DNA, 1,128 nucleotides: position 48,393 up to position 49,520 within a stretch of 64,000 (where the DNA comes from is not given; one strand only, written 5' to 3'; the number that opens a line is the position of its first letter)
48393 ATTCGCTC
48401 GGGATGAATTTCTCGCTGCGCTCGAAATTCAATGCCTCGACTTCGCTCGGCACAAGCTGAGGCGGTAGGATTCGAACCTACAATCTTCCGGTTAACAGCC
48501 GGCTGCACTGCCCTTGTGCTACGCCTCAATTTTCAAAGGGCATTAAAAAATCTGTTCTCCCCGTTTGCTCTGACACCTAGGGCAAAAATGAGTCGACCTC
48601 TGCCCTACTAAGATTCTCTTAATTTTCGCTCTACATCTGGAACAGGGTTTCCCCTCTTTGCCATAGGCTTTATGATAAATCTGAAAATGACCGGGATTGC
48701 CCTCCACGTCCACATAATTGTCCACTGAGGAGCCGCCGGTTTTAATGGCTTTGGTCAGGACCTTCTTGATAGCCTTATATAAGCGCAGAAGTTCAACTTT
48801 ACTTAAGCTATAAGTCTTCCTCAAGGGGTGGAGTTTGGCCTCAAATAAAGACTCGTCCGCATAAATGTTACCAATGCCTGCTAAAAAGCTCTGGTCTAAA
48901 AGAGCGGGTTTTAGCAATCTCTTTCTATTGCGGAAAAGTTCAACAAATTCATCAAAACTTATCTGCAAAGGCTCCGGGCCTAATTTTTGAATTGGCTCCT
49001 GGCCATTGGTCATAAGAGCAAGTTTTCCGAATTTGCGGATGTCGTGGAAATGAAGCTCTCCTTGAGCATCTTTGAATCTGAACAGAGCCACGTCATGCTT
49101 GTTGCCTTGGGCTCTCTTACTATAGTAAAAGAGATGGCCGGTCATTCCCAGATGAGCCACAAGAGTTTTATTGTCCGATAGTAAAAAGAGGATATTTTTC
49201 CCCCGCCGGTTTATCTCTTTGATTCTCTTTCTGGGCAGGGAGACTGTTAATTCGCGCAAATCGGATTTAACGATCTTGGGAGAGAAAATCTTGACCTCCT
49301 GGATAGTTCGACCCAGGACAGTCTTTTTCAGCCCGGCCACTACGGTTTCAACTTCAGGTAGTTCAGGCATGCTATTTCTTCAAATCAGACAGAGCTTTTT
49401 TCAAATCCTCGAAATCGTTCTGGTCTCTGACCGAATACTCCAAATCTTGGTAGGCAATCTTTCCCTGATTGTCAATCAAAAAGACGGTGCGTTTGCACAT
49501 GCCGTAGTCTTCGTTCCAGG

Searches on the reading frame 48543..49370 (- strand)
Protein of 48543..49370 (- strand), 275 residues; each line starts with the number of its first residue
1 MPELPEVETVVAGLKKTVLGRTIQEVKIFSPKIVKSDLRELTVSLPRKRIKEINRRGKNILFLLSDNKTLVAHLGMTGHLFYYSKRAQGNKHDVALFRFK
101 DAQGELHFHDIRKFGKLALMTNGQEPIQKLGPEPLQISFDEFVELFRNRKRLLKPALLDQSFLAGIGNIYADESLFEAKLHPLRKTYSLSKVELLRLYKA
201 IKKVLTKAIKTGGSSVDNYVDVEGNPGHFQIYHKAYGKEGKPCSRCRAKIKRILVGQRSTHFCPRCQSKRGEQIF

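Call 6: search_protein_families(library=pfam, proteins=[window:48543-49370:-])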
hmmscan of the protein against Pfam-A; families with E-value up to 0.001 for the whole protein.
window:48543-49370:- (275 aa): 3 families
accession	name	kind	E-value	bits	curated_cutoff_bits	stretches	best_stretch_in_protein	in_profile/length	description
PF01149.29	Fapy_DNA_glyco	-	3.2e-31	108.8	25.5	1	1-116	1-116/117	Formamidopyrimidine-DNA glycosylase N-terminal domain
PF06831.19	H2TH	-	3.8e-26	91.3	34.7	1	130-217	1-90/93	Formamidopyrimidine-DNA glycosylase H2TH domain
PF06827.20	zf-FPG_IleRS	-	8.8e-11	41.9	21.3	1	240-268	1-29/30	Zinc finger found in FPG and IleRS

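Call 11: find_encoding_contigs(protein=window:48543-49370:-, flank=10000, max_places=10)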
Protein window:48543-49370:- (275 aa): 1 contig read that carries it; 1 place shown.
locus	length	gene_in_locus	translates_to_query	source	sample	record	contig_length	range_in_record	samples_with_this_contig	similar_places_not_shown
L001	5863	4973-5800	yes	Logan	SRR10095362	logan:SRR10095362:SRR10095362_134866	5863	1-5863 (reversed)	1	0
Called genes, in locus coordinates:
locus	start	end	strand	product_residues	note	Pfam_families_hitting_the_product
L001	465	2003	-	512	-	PF06739:SBBP (weak), PF01436:NHL (faint), PF06739:SBBP (weak)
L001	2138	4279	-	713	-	PF00580:UvrD-helicase, PF01443:Viral_helicase1 (faint), PF13245:AAA_19, PF13604:AAA_30 (faint), PF13361:UvrD_C, PF13538:UvrD_C_2 (weak), PF21196:PcrA_UvrD_tudor (weak)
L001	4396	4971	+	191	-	PF08534:Redoxin, PF00578:AhpC-TSA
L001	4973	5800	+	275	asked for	PF01149:Fapy_DNA_glyco, PF06831:H2TH, PF06827:zf-FPG_IleRS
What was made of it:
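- An independent short-read contig of the same organism (L001) breaks right next to the tRNA (call 11).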

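Call 12: find_related_loci(query=window:48543-49370:-, collection=genome_contigs, flank=10000)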
Query window:48543-49370:- (275 aa) in genome_contigs; peptide patterns used: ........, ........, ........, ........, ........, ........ (x = any residue, [..] = any of these).
142 stretches matched a pattern, but none encodes a relative of the query by tblastn (E <= 1e-3).
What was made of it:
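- Tried and rejected: The Fpg protein alone found no relative (call 12).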

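Call 13: find_homologous_proteins(query=window:48543-49370:-, max_evalue=1e-30)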
Query window:48543-49370:- (275 aa): 7884 proteins with E <= 1e-30 among 8000 candidates; the best 120 are listed.
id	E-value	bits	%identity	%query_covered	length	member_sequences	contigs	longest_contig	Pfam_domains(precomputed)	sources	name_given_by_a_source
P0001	1.1e-179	613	100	100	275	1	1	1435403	PF06831.20,PF01149.30,PF06827.21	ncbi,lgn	-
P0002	1.3e-139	482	79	99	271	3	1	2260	PF06831.20,PF01149.30,PF06827.21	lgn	-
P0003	3.5e-139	481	78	98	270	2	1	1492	PF06831.20,PF01149.30,PF05833.17,PF06827.21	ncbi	-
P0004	2.6e-137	475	76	99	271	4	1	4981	PF06831.20,PF01149.30,PF05833.17,PF06827.21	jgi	-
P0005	1.2e-135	469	76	99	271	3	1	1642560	PF06831.20,PF01149.30,PF05833.17,PF06827.21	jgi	jgi:formamidopyrimidine-DNA glycosylase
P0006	2.6e-131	455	74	99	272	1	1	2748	PF06831.20,PF01149.30,PF06827.21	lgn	-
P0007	4.1e-126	438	72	97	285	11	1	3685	PF06831.20,PF01149.30,PF06827.21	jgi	-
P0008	2.3e-116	406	69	98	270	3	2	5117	PF06831.20,PF01149.30,PF06827.21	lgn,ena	-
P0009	2.7e-115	402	67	98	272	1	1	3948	PF06831.20,PF01149.30,PF06827.21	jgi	jgi:formamidopyrimidine-DNA glycosylase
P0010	4.4e-107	376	61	98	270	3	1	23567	PF06831.20,PF01149.30,PF06827.21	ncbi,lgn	-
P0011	1.9e-103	364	60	98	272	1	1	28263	PF06831.20,PF01149.30,PF05833.17,PF06827.21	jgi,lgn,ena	-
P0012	2.2e-103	363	61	98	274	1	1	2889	PF06831.20,PF01149.30,PF05833.17,PF06827.21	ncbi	-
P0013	7.6e-102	358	61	98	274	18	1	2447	PF06831.20,PF01149.30,PF05833.17,PF06827.21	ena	-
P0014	3.0e-101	356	60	97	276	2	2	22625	PF06831.20,PF01149.30,PF05833.17,PF06827.21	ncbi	-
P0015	4.0e-100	353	62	96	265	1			PF06831.20,PF01149.30,PF06827.21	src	-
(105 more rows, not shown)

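Call 14: find_encoding_contigs(protein=P0005, flank=10000, max_places=4)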
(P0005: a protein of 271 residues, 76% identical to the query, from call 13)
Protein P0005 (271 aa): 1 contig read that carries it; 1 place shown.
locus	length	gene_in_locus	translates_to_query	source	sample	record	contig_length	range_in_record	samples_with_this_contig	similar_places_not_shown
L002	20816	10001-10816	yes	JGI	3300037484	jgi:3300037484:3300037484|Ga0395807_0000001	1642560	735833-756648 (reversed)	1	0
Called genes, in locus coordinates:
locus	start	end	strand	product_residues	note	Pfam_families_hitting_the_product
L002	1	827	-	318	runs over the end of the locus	PF01380:SIS, PF00571:CBS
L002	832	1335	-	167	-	PF00702:Hydrolase (weak), PF08282:Hydrolase_3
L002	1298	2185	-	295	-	PF00793:DAHP_synth_1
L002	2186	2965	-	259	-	PF02567:PhzC-PhzF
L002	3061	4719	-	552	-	PF06418:CTP_synth_N, PF00117:GATase, PF07722:Peptidase_C26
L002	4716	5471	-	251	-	PF02348:CTP_transf_3, PF12804:NTP_transf_3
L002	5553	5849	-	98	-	PF02686:GatC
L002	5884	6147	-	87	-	-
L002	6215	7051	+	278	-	-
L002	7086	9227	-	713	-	PF00580:UvrD-helicase, PF13245:AAA_19, PF13604:AAA_30 (faint), PF13361:UvrD_C, PF13538:UvrD_C_2 (weak), PF21196:PcrA_UvrD_tudor (weak)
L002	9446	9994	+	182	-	PF00578:AhpC-TSA, PF08534:Redoxin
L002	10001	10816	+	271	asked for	PF01149:Fapy_DNA_glyco, PF05833:NFACT_N (faint), PF06831:H2TH, PF06827:zf-FPG_IleRS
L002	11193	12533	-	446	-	-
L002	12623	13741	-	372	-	-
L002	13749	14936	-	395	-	PF00155:Aminotran_1_2, PF01053:Cys_Met_Meta_PP (weak)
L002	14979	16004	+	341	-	PF01073:3Beta_HSD, PF01370:Epimerase, PF02719:Polysacc_synt_2 (weak), PF04321:RmlD_sub_bind, PF05368:NmrA, PF13460:NAD_binding_10, PF16363:GDP_Man_Dehyd, PF07993:NAD_binding_4, +1 more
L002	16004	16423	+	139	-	-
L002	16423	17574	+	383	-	PF00266:Aminotran_5, PF01041:DegT_DnrJ_EryC1 (faint), PF22580:KYNU_C (weak)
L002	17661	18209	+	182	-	PF07719:TPR_2 (faint), PF21033:RMD1-3 (faint), PF13432:TPR_16 (weak), PF13181:TPR_8 (faint), PF13414:TPR_11 (faint), PF13428:TPR_14 (faint), PF13431:TPR_17 (faint), PF00515:TPR_1 (weak), +2 more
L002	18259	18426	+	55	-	-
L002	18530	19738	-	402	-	PF02771:Acyl-CoA_dh_N, PF02770:Acyl-CoA_dh_M, PF00441:Acyl-CoA_dh_1, PF08028:Acyl-CoA_dh_2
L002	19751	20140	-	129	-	PF01042:Ribonuc_L-PSP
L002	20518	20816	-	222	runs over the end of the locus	PF21948:LplA-B_cat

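Call 15: find_encoding_contigs(protein=P0010, flank=10000, max_places=4)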
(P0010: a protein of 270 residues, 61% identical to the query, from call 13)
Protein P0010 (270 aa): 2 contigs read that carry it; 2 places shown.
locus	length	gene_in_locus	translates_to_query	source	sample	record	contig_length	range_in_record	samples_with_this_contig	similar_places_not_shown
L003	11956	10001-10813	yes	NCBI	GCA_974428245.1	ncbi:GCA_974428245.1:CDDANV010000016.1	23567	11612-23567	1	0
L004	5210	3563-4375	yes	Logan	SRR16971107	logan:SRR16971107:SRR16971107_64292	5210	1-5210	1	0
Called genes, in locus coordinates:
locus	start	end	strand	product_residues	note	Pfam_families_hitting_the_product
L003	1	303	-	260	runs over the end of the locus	PF02567:PhzC-PhzF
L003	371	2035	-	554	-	PF06418:CTP_synth_N, PF00117:GATase, PF07722:Peptidase_C26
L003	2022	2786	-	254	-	PF02348:CTP_transf_3, PF12804:NTP_transf_3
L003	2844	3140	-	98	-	PF02686:GatC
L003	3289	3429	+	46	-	PF18930:DUF5679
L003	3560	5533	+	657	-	PF01447:Peptidase_M4, PF02868:Peptidase_M4_C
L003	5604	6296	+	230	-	PF07504:FTP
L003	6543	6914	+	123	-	PF00903:Glyoxalase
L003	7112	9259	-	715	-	PF00580:UvrD-helicase, PF13245:AAA_19, PF13604:AAA_30 (faint), PF13361:UvrD_C, PF13538:UvrD_C_2 (weak), PF21196:PcrA_UvrD_tudor (faint)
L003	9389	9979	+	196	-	PF08534:Redoxin, PF00578:AhpC-TSA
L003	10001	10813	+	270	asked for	PF01149:Fapy_DNA_glyco, PF06831:H2TH, PF06827:zf-FPG_IleRS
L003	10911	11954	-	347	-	?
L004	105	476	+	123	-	PF00903:Glyoxalase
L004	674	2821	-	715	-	PF00580:UvrD-helicase, PF13245:AAA_19, PF13604:AAA_30 (faint), PF13361:UvrD_C, PF13538:UvrD_C_2 (weak), PF21196:PcrA_UvrD_tudor (faint)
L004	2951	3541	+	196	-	PF08534:Redoxin, PF00578:AhpC-TSA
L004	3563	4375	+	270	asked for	PF01149:Fapy_DNA_glyco, PF06831:H2TH, PF06827:zf-FPG_IleRS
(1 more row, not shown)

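Call 28: search_protein_families(library=padloc, proteins=[L002:11193-12533:-], max_evalue=0.01)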
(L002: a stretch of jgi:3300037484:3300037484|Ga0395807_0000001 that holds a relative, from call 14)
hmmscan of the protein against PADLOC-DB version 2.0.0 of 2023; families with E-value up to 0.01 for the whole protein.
L002:11193-12533:- (446 aa): 0 families

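Call 29: search_protein_families(library=ncbifam, proteins=[L002:11193-12533:-], max_evalue=0.01)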
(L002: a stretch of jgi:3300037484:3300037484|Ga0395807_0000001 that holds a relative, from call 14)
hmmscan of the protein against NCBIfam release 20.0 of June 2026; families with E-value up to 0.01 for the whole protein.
L002:11193-12533:- (446 aa): 1 family
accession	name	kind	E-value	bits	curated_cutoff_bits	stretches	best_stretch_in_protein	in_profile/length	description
NF049990.1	CellobisidaseCelK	equivalog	0.00012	20.4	1700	1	364-427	821-883/889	cellulose 1,4-beta-cellobiosidase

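Call 33: find_encoding_contigs(protein=P0004, flank=10000, max_places=4)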
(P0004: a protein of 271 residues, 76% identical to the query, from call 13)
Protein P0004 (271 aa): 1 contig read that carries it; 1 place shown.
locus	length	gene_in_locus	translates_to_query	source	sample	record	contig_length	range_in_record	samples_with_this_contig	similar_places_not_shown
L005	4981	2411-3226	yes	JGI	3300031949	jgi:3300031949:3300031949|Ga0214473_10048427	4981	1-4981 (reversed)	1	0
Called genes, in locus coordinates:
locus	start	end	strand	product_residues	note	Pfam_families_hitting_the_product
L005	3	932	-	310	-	?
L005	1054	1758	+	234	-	-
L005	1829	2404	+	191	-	PF00578:AhpC-TSA, PF08534:Redoxin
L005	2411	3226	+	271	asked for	PF01149:Fapy_DNA_glyco, PF05833:NFACT_N (faint), PF06831:H2TH, PF06827:zf-FPG_IleRS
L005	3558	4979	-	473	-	?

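Call 34: find_encoding_contigs(protein=P0008, flank=10000, max_places=4)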
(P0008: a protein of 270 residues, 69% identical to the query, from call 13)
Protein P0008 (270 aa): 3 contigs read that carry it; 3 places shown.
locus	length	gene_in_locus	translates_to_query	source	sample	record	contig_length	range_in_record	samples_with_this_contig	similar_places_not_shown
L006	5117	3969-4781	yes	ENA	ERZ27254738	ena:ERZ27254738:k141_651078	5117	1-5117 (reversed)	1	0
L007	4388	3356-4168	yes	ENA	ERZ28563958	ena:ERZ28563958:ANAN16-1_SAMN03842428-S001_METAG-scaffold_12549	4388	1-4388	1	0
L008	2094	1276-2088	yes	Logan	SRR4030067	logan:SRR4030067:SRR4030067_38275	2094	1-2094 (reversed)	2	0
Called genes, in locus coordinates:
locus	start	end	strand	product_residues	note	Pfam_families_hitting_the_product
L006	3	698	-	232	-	?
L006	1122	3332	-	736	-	PF00580:UvrD-helicase, PF13245:AAA_19, PF13604:AAA_30 (faint), PF13361:UvrD_C, PF13538:UvrD_C_2 (weak), PF21196:PcrA_UvrD_tudor (faint)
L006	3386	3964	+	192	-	PF00578:AhpC-TSA, PF08534:Redoxin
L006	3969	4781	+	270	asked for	PF01149:Fapy_DNA_glyco, PF06831:H2TH, PF06827:zf-FPG_IleRS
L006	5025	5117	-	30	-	?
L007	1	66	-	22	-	?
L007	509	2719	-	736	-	PF00580:UvrD-helicase, PF13245:AAA_19, PF13604:AAA_30 (faint), PF13361:UvrD_C, PF13538:UvrD_C_2 (weak), PF21196:PcrA_UvrD_tudor (faint)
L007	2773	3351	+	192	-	PF00578:AhpC-TSA, PF08534:Redoxin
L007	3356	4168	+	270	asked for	PF01149:Fapy_DNA_glyco, PF06831:H2TH, PF06827:zf-FPG_IleRS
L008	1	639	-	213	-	?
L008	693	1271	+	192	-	PF00578:AhpC-TSA, PF08534:Redoxin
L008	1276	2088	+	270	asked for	PF01149:Fapy_DNA_glyco, PF06831:H2TH, PF06827:zf-FPG_IleRS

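Call 35: find_encoding_contigs(protein=P0009, flank=10000, max_places=4)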
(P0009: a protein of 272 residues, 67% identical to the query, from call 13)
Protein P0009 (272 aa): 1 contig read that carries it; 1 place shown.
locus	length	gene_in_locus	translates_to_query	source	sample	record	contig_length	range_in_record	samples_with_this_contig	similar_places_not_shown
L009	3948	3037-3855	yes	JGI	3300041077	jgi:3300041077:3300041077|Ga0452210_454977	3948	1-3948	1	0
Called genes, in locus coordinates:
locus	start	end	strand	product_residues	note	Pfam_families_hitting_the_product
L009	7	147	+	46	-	-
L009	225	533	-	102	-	PF21196:PcrA_UvrD_tudor (weak)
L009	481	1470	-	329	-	PF13361:UvrD_C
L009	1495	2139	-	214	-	PF00580:UvrD-helicase, PF13245:AAA_19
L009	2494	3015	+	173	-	PF00578:AhpC-TSA, PF08534:Redoxin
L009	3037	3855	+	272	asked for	PF01149:Fapy_DNA_glyco, PF06831:H2TH, PF06827:zf-FPG_IleRS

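Call 49: find_related_loci(query=A1, collection=genome_contigs, flank=10000)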
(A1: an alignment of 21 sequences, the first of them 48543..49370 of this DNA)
Query A1 (275 aa) in genome_contigs; peptide patterns used: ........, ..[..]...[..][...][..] (x = any residue, [..] = any of these).
600 stretches matched a pattern (row limit reached: there are more); 585 encode a relative of the query (tblastn E <= 1e-3); the best 80 are kept; 80 distinct loci.
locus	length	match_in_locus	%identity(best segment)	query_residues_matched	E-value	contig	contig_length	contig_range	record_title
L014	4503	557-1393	47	1-269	2e-78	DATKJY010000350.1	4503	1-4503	MAG TPA_asm: Candidatus Acidoferrum sp. isolate SMAG_U14643 k141_4706461, whole genome shotgun sequence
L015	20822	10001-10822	49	1-270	2e-74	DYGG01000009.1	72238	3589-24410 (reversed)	MAG TPA_asm: Ignavibacterium sp. isolate BE2012_50_10 Afr_mines_BE2012_210_length_72238_cov_4_398792, whole genome shotg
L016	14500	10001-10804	45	1-269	3e-71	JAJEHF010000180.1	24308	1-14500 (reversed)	MAG: Bryobacterales bacterium isolate p16x60bins.27 k141_408757, whole genome shotgun sequence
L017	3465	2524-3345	46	1-270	1e-71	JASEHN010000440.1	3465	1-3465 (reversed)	MAG: Thermodesulfobacteriota bacterium isolate Yes70-24 NODE_12792_length_3465_cov_5.316129, whole genome shotgun sequen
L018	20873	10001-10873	43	1-267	2e-69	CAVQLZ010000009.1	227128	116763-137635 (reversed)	MAG: uncultured Acidobacteriaceae bacterium isolate MFD04463.bin.1.282 genome assembly, contig: contig_47694, whole geno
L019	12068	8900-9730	43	1-268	3e-68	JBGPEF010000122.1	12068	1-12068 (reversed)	MAG: Tepidisphaeraceae bacterium isolate OBJ_0618_7090110_97 k141_6560598_length_12068_cov_10.9854, whole genome shotgun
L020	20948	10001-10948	40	1-267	1e-67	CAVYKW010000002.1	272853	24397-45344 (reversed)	MAG: uncultured Acidobacteriaceae bacterium isolate MFD05512.bin.1.150 genome assembly, contig: contig_18294, whole geno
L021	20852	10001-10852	42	1-267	4e-67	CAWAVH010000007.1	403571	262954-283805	MAG: uncultured Acidobacteriota bacterium isolate MFD01138.bin.2.123 genome assembly, contig: contig_43442, whole genome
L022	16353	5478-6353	41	1-267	4e-67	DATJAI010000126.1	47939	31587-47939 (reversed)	MAG TPA_asm: Candidatus Binatia bacterium isolate SMAG_U15323 k141_4325228, whole genome shotgun sequence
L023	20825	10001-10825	43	1-267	3e-67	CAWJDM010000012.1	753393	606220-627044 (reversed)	MAG: uncultured Acidobacteriota bacterium isolate MFD09286.bin.1.244 genome assembly, contig: contig_24321, whole genome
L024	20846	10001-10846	42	1-275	1e-66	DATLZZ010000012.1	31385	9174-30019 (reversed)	MAG TPA_asm: Candidatus Xenobia bacterium isolate SMAG_U13312 k141_255002, whole genome shotgun sequence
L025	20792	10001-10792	44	1-269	2e-66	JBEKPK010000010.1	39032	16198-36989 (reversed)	MAG: Bryobacteraceae bacterium isolate SPRUCE 462 SPRUCE_462_10, whole genome shotgun sequence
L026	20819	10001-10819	41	1-269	3e-66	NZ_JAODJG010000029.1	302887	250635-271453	Streptococcus gwangjuensis strain DP4_6_2 185, whole genome shotgun sequence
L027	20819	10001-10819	41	1-269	2e-65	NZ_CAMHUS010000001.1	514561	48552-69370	Streptococcus mitis isolate Streptococcus mitis NODE_1_length_514561_cov_115.905146, whole genome shotgun sequence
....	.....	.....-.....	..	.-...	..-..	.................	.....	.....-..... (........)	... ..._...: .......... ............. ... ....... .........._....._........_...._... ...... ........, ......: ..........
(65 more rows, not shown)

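Call 58: search_protein_families(library=pfam, proteins=[L002:11193-12533:-, L003:10911-11954:-], max_evalue=0.1)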
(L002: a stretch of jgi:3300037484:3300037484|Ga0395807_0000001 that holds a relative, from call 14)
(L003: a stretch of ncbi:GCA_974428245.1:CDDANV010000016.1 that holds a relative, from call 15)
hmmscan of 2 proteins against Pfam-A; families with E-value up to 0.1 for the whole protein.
L002:11193-12533:- (446 aa): 5 families
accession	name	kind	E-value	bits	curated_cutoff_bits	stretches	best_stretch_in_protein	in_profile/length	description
PF13517.12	FG-GAP_3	-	2.4e-48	163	26.9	6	290-349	1-60/61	FG-GAP-like repeat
PF01839.29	FG-GAP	-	3.8e-23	81.4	22.1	5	334-352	4-22/37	FG-GAP repeat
PF00404.24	Dockerin_1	-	0.0003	21.3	22.9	1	372-393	35-56/57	Dockerin type I domain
PF10282.15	Lactonase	-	0.078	12.6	21.7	0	299-326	100-127/344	Lactonase, 7-bladed beta-propeller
PF17936.7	Big_6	-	0.089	13.5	27.6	0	70-128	18-77/83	Bacterial Ig domain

L003:10911-11954:- (347 aa): 7 families
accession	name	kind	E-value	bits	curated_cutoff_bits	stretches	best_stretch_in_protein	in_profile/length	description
PF02384.22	N6_Mtase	-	1.5e-24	87.4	20.4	1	77-344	22-273/311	N-6 DNA Methylase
PF07669.17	Eco57I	-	1.1e-12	48.9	25.3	1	136-283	1-165/171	Eco57I restriction-modification methylase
PF05175.20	MTS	-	4.3e-05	23.7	23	1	91-153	21-73/170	Methyltransferase small domain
PF01555.25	N6_N4_Mtase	-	0.021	15.2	26.7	0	200-277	2-61/221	DNA methylase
PF08242.18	Methyltransf_12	-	0.022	15.9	30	1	106-204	1-71/98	Methyltransferase domain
PF01170.24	UPF0020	-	0.022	14.9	22.3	0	93-118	20-45/197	RMKL-like, methyltransferase domain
PF10364.14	NKWYS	-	0.086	13.2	25.1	0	187-227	82-121/139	Putative capsular polysaccharide synthesis protein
